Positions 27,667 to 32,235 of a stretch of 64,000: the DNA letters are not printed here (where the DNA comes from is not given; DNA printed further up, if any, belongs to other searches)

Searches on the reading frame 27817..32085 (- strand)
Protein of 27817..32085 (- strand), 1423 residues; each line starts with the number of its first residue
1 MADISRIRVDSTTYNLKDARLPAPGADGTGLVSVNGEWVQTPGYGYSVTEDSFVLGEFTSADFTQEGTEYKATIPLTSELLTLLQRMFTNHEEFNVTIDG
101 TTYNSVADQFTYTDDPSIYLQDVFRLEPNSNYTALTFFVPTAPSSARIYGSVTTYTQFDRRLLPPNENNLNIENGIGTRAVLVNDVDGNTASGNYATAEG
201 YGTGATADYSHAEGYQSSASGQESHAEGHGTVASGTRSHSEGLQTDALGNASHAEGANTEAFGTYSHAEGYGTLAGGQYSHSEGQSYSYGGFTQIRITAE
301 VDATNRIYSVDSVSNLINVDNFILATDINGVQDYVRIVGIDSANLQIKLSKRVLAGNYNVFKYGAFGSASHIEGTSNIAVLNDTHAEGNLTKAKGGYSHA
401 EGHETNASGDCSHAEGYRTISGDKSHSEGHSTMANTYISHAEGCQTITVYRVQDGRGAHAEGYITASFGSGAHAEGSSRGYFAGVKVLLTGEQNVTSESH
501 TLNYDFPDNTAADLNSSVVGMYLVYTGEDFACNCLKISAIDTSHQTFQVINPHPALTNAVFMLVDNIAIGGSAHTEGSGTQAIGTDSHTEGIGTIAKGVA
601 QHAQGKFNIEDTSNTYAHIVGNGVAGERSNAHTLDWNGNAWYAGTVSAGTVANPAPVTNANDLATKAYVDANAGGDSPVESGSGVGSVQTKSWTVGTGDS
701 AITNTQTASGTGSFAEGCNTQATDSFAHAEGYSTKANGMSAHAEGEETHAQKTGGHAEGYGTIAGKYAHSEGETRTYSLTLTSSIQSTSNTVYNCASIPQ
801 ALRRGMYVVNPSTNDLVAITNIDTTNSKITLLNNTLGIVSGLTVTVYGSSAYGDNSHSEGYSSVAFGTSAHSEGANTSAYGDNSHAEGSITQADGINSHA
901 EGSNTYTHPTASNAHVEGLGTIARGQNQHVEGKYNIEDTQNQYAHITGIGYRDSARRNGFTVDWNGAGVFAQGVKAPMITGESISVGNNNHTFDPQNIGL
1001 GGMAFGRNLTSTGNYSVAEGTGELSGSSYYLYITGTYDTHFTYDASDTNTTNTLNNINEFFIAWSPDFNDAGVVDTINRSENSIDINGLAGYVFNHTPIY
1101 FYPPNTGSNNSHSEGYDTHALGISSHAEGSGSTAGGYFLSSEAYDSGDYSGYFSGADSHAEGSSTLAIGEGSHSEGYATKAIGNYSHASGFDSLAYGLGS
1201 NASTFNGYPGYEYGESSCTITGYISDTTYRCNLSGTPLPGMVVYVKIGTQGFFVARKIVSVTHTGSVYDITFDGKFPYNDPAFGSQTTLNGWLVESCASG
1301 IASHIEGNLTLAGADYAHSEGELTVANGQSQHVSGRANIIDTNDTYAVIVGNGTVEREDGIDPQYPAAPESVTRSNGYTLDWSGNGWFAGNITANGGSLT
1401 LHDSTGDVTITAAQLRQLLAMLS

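Call 58: search_protein_families(library=phrogs, proteins=[window:27817-32085:-], max_evalue=0.00001)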
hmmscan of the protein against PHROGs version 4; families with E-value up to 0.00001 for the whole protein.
window:27817-32085:- (1423 aa): 1 family
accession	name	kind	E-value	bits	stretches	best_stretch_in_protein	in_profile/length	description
phrog_25468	-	unknown function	2.6e-68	232.2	8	183-277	79-173/528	-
